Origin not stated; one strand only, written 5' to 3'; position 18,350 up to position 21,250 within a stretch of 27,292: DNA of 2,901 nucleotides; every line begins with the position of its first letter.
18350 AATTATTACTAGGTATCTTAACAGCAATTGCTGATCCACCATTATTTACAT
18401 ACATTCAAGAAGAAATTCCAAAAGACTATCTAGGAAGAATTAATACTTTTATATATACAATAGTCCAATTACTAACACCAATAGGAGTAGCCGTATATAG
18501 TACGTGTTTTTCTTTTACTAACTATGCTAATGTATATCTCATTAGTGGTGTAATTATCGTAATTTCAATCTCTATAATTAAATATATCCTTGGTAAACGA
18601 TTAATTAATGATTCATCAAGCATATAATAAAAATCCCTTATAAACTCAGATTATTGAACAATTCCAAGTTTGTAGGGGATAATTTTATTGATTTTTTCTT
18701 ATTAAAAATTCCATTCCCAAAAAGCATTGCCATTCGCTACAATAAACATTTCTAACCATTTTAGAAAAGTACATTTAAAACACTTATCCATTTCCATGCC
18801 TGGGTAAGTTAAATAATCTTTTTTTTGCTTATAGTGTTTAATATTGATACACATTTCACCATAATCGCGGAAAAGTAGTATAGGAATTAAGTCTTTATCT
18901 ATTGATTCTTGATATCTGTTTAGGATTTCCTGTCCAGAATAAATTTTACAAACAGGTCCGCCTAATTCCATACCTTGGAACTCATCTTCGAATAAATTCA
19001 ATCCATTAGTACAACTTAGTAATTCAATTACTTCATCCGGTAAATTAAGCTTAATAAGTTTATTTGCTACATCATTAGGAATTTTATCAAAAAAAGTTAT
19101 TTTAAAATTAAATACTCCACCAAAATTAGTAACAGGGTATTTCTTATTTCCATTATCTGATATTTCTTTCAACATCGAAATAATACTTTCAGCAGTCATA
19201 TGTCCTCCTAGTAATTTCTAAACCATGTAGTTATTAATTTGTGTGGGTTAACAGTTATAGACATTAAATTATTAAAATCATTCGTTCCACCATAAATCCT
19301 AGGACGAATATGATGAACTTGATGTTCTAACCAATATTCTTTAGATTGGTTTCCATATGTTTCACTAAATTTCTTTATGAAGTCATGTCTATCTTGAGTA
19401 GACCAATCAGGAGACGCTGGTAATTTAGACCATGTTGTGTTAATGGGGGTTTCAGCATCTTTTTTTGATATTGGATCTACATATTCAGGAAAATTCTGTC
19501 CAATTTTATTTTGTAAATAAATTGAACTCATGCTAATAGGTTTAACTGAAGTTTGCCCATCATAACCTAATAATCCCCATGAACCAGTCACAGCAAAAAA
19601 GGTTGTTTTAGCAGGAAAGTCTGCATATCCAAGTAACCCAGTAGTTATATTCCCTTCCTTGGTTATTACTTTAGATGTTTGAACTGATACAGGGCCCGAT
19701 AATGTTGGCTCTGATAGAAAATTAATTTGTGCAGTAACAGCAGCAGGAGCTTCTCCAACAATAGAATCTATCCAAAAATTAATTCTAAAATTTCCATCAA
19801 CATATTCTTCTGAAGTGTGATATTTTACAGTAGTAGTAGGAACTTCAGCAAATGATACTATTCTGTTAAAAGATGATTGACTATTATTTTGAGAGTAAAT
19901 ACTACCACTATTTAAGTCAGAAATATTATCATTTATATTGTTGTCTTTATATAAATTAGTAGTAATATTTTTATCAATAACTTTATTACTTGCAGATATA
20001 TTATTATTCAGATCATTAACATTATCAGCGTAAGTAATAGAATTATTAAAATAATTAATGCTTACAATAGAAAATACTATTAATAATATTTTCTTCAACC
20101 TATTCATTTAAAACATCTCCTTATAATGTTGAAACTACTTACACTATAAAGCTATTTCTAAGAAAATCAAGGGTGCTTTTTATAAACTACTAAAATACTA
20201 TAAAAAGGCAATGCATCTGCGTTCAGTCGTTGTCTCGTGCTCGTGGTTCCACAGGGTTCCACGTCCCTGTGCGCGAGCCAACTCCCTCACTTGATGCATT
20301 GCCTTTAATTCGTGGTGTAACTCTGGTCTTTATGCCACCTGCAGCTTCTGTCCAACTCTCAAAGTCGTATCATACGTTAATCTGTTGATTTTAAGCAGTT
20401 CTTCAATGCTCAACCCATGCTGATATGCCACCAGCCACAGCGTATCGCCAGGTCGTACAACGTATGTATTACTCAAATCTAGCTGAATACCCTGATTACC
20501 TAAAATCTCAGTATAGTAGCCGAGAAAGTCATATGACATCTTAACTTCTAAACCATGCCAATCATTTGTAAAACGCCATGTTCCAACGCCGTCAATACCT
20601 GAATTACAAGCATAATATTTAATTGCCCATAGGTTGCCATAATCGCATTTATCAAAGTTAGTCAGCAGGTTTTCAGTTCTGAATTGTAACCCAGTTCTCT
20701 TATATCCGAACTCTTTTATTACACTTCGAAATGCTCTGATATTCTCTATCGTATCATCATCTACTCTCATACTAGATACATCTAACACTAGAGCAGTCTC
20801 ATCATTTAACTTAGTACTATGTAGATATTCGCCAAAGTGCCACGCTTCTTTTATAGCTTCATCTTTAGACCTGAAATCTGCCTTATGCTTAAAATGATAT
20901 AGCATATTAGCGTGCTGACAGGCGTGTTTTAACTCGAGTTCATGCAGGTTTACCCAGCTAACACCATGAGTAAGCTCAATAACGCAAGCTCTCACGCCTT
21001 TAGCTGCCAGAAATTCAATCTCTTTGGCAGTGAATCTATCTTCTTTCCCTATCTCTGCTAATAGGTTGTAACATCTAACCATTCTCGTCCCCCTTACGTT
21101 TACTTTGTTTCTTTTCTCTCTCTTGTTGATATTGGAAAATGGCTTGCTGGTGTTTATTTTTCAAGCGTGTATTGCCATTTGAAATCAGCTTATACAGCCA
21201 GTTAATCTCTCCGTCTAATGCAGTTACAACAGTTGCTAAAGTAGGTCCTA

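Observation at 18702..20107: Plasmid-borne Sec-secreted HNH DNase toxin with a translationally coupled SUKH (SMI1/KNR4) immunity gene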

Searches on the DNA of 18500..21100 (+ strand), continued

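Call 88: search_dna_similar(query=window:18702-19199:-, collection=plasmids, mode=near, max_rows=60)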
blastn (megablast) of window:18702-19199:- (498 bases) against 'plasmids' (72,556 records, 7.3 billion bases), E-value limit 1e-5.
Records with a match: 33; places in all: 35; records where one place covers at least 80% of the query: 27.
Best place of each record, by identity: 95-99% 18; 90-95% 15.
By first word of the organism name: Ligilactobacillus 33.
By predicted mobility (MOB-suite, as given by PLSDB): non-mobilizable 19; mobilizable 14.
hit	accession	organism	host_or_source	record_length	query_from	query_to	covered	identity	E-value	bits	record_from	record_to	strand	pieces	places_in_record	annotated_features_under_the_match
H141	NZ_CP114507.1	Ligilactobacillus salivarius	Meles meles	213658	1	498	100%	97.6%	0e+0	854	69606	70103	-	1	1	hypothetical protein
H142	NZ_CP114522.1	Ligilactobacillus salivarius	Meles meles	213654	1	498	100%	97.6%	0e+0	854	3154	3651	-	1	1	hypothetical protein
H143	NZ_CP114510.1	Ligilactobacillus salivarius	Meles meles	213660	1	498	100%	97.6%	0e+0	854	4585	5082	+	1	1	hypothetical protein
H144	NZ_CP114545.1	Ligilactobacillus salivarius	Meles meles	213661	1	498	100%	97.6%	0e+0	854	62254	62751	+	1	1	hypothetical protein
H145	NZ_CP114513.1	Ligilactobacillus salivarius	Meles meles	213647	1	498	100%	97.6%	0e+0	854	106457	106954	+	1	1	hypothetical protein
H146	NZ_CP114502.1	Ligilactobacillus salivarius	Meles meles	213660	1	498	100%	97.6%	0e+0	854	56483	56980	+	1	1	hypothetical protein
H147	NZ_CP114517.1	Ligilactobacillus salivarius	Meles meles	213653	1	498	100%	97.6%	0e+0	854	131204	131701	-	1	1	hypothetical protein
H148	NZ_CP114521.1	Ligilactobacillus salivarius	Meles meles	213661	1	498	100%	97.6%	0e+0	854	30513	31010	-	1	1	hypothetical protein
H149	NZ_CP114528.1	Ligilactobacillus salivarius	Meles meles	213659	1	498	100%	97.6%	0e+0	854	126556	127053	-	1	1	hypothetical protein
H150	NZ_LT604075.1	Ligilactobacillus salivarius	-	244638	1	496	100%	96.0%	0e+0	806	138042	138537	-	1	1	hypothetical protein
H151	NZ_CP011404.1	Ligilactobacillus salivarius str. Ren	Homo sapiens,human feces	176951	1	498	100%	94.6%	0e+0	771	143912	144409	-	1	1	hypothetical protein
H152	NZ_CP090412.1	Ligilactobacillus salivarius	Homo sapiens,culture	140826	1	498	100%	94.6%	0e+0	771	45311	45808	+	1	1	hypothetical protein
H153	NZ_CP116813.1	Ligilactobacillus salivarius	Sus scrofa domesticus,gut sample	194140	1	498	100%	94.6%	0e+0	771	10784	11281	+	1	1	hypothetical protein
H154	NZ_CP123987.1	Ligilactobacillus salivarius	Homo sapiens,cell culture,oral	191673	1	498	100%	94.6%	0e+0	771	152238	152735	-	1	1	hypothetical protein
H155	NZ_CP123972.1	Ligilactobacillus salivarius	pure culture,pig intestine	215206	1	498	100%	94.2%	0e+0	760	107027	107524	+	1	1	hypothetical protein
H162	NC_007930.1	Ligilactobacillus salivarius UCC118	-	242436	1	401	81%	96.8%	0e+0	669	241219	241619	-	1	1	hypothetical protein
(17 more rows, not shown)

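Call 94: get_annotated_region(hit=H162, flank=1500)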
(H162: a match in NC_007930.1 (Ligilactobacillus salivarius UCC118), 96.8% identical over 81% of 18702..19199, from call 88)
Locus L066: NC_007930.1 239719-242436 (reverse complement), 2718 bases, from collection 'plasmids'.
description: Ligilactobacillus salivarius UCC118 plasmid pMP118, complete sequence
organism: Ligilactobacillus salivarius UCC118 (NCBI taxid 362948)
taxonomy: Bacteria; Bacillota; Bacilli; Lactobacillales; Lactobacillaceae; Ligilactobacillus; Ligilactobacillus salivarius; Ligilactobacillus salivarius UCC118
host: -; source: -; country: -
typing (MOB-suite, as given by PLSDB): mobilizable; replicon rep_cluster_1685; relaxase MOBP
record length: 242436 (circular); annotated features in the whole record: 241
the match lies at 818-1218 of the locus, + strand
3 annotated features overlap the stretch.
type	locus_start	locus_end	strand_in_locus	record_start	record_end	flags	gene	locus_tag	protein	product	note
CDS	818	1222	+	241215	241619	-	-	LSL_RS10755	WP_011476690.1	hypothetical protein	-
CDS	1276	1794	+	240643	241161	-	-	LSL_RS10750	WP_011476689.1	transposase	GO:0006313 - DNA transposition [Evidence IEA]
CDS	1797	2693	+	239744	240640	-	-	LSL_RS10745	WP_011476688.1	IS3 family transposase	-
